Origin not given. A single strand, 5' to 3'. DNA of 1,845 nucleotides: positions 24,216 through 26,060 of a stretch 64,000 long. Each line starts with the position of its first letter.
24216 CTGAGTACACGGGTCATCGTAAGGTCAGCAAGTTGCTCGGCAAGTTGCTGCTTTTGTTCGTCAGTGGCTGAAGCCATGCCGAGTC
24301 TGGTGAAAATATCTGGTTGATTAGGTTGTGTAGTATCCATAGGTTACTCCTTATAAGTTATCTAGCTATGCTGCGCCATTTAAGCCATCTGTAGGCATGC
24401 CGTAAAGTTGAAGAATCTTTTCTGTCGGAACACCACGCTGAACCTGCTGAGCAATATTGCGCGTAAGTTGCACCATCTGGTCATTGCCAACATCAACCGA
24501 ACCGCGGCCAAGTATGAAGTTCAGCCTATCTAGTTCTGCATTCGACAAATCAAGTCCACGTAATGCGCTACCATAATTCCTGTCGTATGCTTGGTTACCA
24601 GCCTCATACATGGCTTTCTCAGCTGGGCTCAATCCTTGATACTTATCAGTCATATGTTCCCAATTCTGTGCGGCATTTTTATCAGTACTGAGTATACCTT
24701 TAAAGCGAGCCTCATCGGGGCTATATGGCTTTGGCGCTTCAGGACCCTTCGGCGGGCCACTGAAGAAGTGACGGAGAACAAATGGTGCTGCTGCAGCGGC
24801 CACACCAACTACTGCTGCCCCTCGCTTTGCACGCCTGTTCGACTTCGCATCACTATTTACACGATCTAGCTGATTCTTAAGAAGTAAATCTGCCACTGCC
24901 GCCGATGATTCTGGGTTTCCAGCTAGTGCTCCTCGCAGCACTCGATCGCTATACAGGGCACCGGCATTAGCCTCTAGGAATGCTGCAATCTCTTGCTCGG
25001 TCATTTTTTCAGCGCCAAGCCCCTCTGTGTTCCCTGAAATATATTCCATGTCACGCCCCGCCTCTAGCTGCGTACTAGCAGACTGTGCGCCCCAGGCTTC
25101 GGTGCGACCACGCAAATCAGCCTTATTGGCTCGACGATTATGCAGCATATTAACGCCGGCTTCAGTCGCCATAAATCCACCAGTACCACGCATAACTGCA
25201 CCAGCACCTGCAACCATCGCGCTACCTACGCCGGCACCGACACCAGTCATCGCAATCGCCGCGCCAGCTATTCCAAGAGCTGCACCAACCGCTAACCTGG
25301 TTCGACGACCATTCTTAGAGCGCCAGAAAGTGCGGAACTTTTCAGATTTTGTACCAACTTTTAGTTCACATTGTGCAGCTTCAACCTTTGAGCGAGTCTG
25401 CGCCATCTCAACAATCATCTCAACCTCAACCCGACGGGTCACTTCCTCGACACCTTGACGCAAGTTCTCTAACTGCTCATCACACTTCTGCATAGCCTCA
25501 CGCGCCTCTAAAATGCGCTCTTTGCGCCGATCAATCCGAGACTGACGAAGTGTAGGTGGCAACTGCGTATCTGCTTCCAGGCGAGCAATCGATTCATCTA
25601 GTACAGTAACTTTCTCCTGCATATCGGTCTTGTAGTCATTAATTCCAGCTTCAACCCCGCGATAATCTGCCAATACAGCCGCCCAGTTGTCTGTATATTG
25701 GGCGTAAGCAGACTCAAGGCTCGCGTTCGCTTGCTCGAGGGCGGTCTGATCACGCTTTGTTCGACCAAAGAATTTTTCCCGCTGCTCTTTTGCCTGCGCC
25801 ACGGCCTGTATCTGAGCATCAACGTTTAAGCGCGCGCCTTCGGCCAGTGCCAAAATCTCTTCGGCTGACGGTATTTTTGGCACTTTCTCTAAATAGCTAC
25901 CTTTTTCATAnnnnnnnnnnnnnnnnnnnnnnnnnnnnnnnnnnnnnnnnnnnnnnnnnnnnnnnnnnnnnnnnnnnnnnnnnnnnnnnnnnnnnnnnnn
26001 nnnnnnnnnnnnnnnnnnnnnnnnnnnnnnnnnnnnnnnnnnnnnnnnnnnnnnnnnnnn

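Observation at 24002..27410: Large 1014-aa coiled-coil, two-TM protein plus a small acidic partner adjoining the foreign block, with no recognisable family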

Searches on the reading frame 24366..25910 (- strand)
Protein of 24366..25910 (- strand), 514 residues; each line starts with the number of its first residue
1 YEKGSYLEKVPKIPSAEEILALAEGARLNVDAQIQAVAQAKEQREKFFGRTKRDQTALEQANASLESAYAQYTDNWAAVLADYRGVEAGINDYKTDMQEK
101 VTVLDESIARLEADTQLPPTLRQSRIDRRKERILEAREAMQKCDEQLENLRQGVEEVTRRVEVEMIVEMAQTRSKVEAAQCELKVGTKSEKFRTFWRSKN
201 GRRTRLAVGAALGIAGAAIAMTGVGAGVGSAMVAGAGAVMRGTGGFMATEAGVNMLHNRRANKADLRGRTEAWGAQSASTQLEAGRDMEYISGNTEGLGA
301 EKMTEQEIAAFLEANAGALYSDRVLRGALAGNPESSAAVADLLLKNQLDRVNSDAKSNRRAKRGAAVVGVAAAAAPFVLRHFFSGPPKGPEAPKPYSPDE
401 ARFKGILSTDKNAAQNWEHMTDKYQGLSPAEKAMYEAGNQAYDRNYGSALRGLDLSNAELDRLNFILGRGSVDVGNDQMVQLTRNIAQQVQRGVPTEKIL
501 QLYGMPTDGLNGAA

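Call 30: search_solved_structures(query=A3, max_evalue=10)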
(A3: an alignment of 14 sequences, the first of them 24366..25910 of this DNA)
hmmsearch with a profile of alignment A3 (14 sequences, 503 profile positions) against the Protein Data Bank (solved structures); distinct sequences matched with E-value up to 10: 12.
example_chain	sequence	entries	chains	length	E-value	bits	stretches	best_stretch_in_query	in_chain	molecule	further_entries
7nmq_A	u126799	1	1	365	0.0032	19.9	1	62-249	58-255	Hemolysin BL lytic component L1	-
9tlt_A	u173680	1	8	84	0.028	16.8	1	77-157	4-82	Sc-apCC-2-KLHL20-4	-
9lmp_R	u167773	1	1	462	0.15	14.3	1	64-141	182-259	G-protein coupled receptor 4,Soluble cytochrome b562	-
9lmo_R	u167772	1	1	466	0.2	13.9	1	64-140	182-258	G-protein coupled receptor 4,Soluble cytochrome b562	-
4lws_A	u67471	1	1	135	0.27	13.5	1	61-113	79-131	Uncharacterized protein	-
1hs7_A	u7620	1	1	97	0.48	12.7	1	149-197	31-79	SYNTAXIN VAM3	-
8j0h_A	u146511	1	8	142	0.6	12.3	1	33-164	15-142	Uncharacterized protein C4H3.06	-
2zdi_A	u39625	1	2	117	0.83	11.9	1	71-164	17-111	Prefoldin subunit beta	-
5zk4_C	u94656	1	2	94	0.87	11.8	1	18-70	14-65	DisA protein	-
8ppr_K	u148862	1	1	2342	6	9.1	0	79-160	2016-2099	Kinetochore scaffold 1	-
2wpq_A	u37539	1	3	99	9.1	8.5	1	88-163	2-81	TRIMERIC AUTOTRANSPORTER ADHESIN FRAGMENT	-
3i2w_A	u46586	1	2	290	9.3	8.4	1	60-164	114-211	Syndapin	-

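Call 31: find_homologous_proteins(query=A3, max_evalue=0.001)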
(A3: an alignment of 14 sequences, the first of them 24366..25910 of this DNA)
Query A3 (14 sequences): 8000 candidates shared short words with the query, none scored E <= 0.001.

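Call 32: search_solved_structures(query=A3, max_evalue=0.01, show_alignments=1)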
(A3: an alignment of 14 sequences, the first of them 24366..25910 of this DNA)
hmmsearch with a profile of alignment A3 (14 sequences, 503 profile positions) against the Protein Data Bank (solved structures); distinct sequences matched with E-value up to 0.01: 1.
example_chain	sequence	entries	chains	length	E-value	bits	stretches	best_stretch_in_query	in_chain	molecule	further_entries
7nmq_A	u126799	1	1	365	0.0032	19.9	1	62-249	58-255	Hemolysin BL lytic component L1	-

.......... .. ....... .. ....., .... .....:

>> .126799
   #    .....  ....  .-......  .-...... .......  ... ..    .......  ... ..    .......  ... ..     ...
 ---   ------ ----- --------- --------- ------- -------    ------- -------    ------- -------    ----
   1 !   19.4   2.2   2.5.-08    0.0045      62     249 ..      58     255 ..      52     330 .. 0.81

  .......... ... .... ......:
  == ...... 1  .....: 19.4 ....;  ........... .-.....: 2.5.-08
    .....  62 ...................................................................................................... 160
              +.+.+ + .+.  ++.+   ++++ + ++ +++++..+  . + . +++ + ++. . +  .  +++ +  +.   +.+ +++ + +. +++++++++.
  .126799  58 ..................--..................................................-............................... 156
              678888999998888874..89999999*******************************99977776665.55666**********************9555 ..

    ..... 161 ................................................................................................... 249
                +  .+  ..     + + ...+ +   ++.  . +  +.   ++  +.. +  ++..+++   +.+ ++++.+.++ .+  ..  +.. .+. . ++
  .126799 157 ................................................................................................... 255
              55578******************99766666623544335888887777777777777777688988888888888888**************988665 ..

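Call 38: search_protein_families(library=pfam, alignment_id=A3, max_evalue=10)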
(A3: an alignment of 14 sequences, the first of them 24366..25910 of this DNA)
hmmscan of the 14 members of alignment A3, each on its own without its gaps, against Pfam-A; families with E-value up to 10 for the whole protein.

A. member 1, window:24366-25910:- (514 aa): 4 families
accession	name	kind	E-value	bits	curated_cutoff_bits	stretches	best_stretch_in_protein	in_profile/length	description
PF18858.6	LPD39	-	0.0053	16.9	27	1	332-444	75-152/198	Large polyvalent protein associated domain 39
PF25464.1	DUF7900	-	0.014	16.4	27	1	129-183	6-60/97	Domain of unknown function (DUF7900)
PF11239.13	DUF3040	-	3.4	8.4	24.7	0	199-242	37-81/84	Protein of unknown function (DUF3040)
PF02601.20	Exonuc_VII_L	-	4.8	7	35.9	0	55-182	146-265/315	Exonuclease VII, large subunit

B. families by the number of members that match (of 14 scanned): 39 families (the first 25 are shown)
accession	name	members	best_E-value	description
PF25464.1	DUF7900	3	0.0026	Domain of unknown function (DUF7900)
PF11239.13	DUF3040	3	2.6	Protein of unknown function (DUF3040)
PF05531.17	NPV_P10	2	0.11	Nucleopolyhedrovirus P10 protein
PF06810.17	Phage_scaffold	2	0.67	Phage capsid assembly scaffolding protein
PF02841.20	GBP_C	1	0.004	Guanylate-binding protein, C-terminal domain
PF18858.6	LPD39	1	0.0053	Large polyvalent protein associated domain 39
PF15188.11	CCDC-167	1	0.0083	Coiled-coil domain-containing protein 167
PF05266.19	DUF724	1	0.0095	Protein of unknown function (DUF724)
PF04899.17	MbeD_MobD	1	0.028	MbeD/MobD like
PF08055.16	Trp_leader1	1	0.049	Tryptophan leader peptide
PF16856.10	CDC4_D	1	0.062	Cell division control protein 4 dimerisation domain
PF20990.2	DUF2207_C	1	0.064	Predicted membrane protein (DUF2207) C-terminal domain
PF23814.1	DUF7185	1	0.076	Family of unknown function (DUF7185)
PF01464.25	SLT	1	0.12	Transglycosylase SLT domain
PF09589.15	HrpA_pilin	1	0.13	HrpA pilus formation protein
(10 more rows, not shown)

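Call 39: search_protein_families(library=ncbifam, alignment_id=A3, max_evalue=10)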
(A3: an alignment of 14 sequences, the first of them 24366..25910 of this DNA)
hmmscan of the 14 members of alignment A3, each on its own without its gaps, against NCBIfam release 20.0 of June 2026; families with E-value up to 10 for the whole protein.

A. member 1, window:24366-25910:- (514 aa): 7 families
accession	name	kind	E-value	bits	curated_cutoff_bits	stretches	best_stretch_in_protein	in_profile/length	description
TIGR03017.1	EpsF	equivalog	0.0019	17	422.75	1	60-185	261-381/444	chain length determinant protein EpsF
NF045780.1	TrlF_fam_ATP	equivalog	0.11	11.1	350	1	29-179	579-731/944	TrlF family AAA-like ATPase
NF045650.1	CD1247_Nterm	equivalog_domain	0.87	10.3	30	0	63-114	17-68/70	CD1247 N-terminal domain-containing protein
NF045487.1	ASRP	equivalog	1.2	7.7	300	1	78-165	317-403/593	archaea-specific SMC-related protein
NF008180.0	PRK10929.1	equivalog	2.2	6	809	1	30-183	28-182/1109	miniconductance mechanosensitive channel MscM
TIGR04211.1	SH3_and_anchor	equivalog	5.4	6.6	65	1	96-161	77-155/198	TIGR04211 family SH3 domain-containing protein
NF033885.1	conj_TraP_IncI1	equivalog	6.5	6.4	135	1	96-177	79-153/217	conjugal transfer protein TraP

B. families by the number of members that match (of 14 scanned): 28 families (the first 25 are shown)
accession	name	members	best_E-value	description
NF045780.1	TrlF_fam_ATP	5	0.036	TrlF family AAA-like ATPase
NF045487.1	ASRP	4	6.2e-05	archaea-specific SMC-related protein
NF008438.0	PRK11281.1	3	0.0091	mechanosensitive channel MscK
TIGR03017.1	EpsF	2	0.0019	chain length determinant protein EpsF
TIGR03142.1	cytochro_ccmI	2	0.0052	c-type cytochrome biogenesis protein CcmI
NF038305.1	HpsJ_fam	2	0.1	HpsJ family protein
NF047388.1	SA1320_fam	1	0.0017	SA1320 family protein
NF006118.0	PRK08264.1-4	1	0.014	SDR family oxidoreductase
TIGR00890.1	2A0111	1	0.015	oxalate/formate antiport family MFS transporter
NF046097.1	CV_2116_dom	1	0.034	CV_2116 domain-containing protein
NF041034.1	Rad50_Sulf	1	0.06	DNA double-strand break repair ATPase Rad50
NF006444.0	PRK08762.1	1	0.071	molybdopterin-synthase adenylyltransferase MoeB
TIGR03007.1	pepcterm_ChnLen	1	0.1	XrtA system polysaccharide chain length determinant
NF002969.0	PRK03643.1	1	0.13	tagaturonate reductase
NF008757.0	PRK11788.1-5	1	0.13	lipopolysaccharide assembly protein LapB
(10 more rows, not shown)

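Call 45: predict_structure(alignment_id=A3)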
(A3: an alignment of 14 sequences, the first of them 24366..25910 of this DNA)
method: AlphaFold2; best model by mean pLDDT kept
length: 514 residues; sequences in the alignment: 14
mean_pLDDT: 73.4   pTM: 0.52
mean pLDDT of the five models: 73.4, 72.0, 70.9, 65.9, 65.0
residues with pLDDT >= 90: 62; 70-90: 295; 50-70: 72; < 50: 85
segments of 3 or more residues with pLDDT < 50: 201-248, 368-394
pLDDT, mean of each block of 10 residues (from residue 1): 73 83 76 86 71 81 87 87 89 95 94 90 92 93 93 87 85 81 60 51 44 36 34 36 46 62 76 85 83 69 70 84 84 77 79 74 54 41 38 60 78 64 71 74 80 82 87 80 89 88 80 47
secondary structure, 60 per line:
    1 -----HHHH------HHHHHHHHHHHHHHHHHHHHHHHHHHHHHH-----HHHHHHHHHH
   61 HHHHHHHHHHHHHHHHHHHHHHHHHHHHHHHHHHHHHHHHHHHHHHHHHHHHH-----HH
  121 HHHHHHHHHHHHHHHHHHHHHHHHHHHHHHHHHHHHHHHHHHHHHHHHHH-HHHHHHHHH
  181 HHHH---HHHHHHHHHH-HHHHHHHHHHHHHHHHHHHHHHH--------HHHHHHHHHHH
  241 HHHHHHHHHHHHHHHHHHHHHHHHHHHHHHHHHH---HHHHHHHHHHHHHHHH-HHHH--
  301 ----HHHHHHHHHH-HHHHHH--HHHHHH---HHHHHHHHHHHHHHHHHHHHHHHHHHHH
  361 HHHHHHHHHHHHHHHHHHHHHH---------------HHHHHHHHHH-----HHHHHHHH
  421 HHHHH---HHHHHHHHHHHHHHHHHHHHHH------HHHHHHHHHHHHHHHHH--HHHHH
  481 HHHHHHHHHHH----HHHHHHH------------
elements in order: H6-9 H16-45 H51-113 H119-170 H172-184 H188-197 H199-221 H230-274 H278-293 H295-298 H305-314 H316-321 H324-329 H333-382 H398-407 H413-425 H429-450 H457-473 H476-491 H496-502

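Call 51: fold_search(model_id=the predicted structure, library=pdb)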
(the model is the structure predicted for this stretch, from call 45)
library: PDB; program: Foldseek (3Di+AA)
matches with E <= 10: 150; with E <= 0.001: 0
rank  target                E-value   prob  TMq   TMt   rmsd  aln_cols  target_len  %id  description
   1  9mg8_B                2.6e-01  0.18  0.12  0.15  29.3       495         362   15  Crystal Structure of b-iTHR-110 (released 2025-12-17)
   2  8auc_A                7.6e-01  0.38  0.19  0.21  29.2       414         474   14  Structure of peptidoglycan hydrolase Cg1735 from Corynebacterium glutamicum, trigonal crystal form (released 2023-01-18)
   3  9mg8_A                1.1e+00  0.09  0.12  0.15  32.6       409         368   18  Crystal Structure of b-iTHR-110 (released 2025-12-17)
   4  7vr5                  1.2e+00  0.13  0.14  0.12  35.4       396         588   12  Crystal structure of CmABCB1 W114Y/W161Y/W363Y/W364Y/M391W (4WY/M391W) mutant (released 2022-09-07)
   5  6h2x                  1.4e+00  0.07  0.10  0.13  66.1       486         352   14  MukB coiled-coil elbow from E. coli (released 2019-03-06)
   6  7pru_A                1.5e+00  0.10  0.12  0.11  36.3       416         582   11  Structure of CtAtm1 in the inward-facing partially occluded with cargo bound (released 2022-08-10)
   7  7zo8_A                1.6e+00  0.11  0.14  0.13  35.9       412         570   13  cryo-EM structure of CGT ABC transporter in nanodisc apo state (released 2022-12-07)
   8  9y6s_7K               1.7e+00  0.09  0.14  0.07  58.2       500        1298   11  96-nm repeat of the Leishmania tarentolae doublet microtubule (released 2025-12-17)
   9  8x2t                  1.8e+00  0.06  0.09  0.12  53.5       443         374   12  The Crystal Structure of FES from Biortus. (released 2023-12-27)
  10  9d01                  1.9e+00  0.08  0.11  0.14  36.3       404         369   13  Crystal Structure of a-iTHR-201 (released 2025-12-10)
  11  3wme                  1.9e+00  0.08  0.14  0.13  29.5       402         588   12  Crystal structure of an inward-facing eukaryotic ABC multidrug transporter (released 2014-03-19)
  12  7nyw_B                1.9e+00  0.08  0.13  0.09  43.9       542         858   11  Cryo-EM structure of the MukBEF-MatP-DNA head module (released 2021-07-07)
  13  8dk2_D                1.9e+00  0.06  0.11  0.09  41.5       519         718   13  CryoEM structure of Pseudomonas aeruginosa PA14 JetABC in an unclamped state trapped in ATP dependent dimeric form (released 2022-10-05)
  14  7bcw_A                2.1e+00  0.05  0.09  0.09  35.0       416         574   12  Structure of MsbA in Salipro with ADP vanadate (released 2022-01-12)
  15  5i6r                  2.2e+00  0.08  0.14  0.17  57.2       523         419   11  Crystal Structure of srGAP2 F-BARx WT Form-1 (released 2017-08-30)
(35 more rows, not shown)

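Call 62: fold_search(model_id=the predicted structure, library=viral)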
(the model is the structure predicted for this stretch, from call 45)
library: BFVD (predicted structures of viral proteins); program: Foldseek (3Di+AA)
matches with E <= 10: 311; with E <= 0.001: 1
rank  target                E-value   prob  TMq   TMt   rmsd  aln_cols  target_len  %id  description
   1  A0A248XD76            2.0e-04  0.94  0.12  0.06  38.9       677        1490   13  Putative tail tape measure protein [Klebsiella phage YMC16/01/N133_KPN_BP]
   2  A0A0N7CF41            2.8e-03  0.93  0.17  0.15  40.5       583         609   15  Tail length tape measure protein [Salmonella phage 37]
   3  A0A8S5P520            1.2e-02  0.92  0.20  0.20  43.1       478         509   11  Uncharacterized protein (Fragment) [Siphoviridae sp. ct58H1]
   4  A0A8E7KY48            1.9e-02  0.72  0.17  0.07  39.2       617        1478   12  (no name in the UniProt tables at hand)
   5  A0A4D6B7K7            2.2e-02  0.85  0.19  0.12  33.2       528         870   12  (no name in the UniProt tables at hand)
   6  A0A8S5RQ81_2          3.4e-02  0.60  0.16  0.10  71.5       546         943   14  (no name in the UniProt tables at hand)
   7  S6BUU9                4.8e-02  0.28  0.11  0.12  31.6       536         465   12  Putative tail lysin [Bacillus phage phiNIT1]
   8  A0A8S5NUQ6            5.6e-02  0.60  0.20  0.17  33.7       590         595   12  Minor tail protein (Fragment) [Myoviridae sp. ct1CM14]
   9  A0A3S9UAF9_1          5.9e-02  0.75  0.17  0.09  32.6       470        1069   13  Tape measure protein [Gordonia phage Dorito]
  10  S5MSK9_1              6.1e-02  0.28  0.12  0.06  43.2       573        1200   12  Tail fiber protein [Bacillus phage JL]
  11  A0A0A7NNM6            9.0e-02  0.44  0.16  0.08  33.2       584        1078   10  Tape measure protein [Lactobacillus phage LfeInf]
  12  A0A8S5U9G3            1.3e-01  0.51  0.20  0.09  28.1       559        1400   14  Minor tail protein [Siphoviridae sp. ctKNZ79]
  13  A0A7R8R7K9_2          1.3e-01  0.18  0.13  0.09  41.5       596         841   12  Tape measure protein [Klebsiella phage vB_KaS-Veronica]
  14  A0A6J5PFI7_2          1.6e-01  0.44  0.21  0.11  40.9       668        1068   11  Large polyvalent protein associated domain-containing protein [uncultured Caudovirales phage]
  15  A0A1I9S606            1.9e-01  0.20  0.12  0.10  23.5       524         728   11  (no name in the UniProt tables at hand)
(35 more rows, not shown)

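Call 73: find_related_loci(query=A3, collection=viral_contigs, flank=8000)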
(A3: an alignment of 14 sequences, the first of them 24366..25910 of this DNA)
Query A3 (514 aa) in viral_contigs; peptide patterns used: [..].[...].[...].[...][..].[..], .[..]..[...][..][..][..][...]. (x = any residue, [..] = any of these).
85 stretches matched a pattern, but none encodes a relative of the query by tblastn (E <= 1e-3).
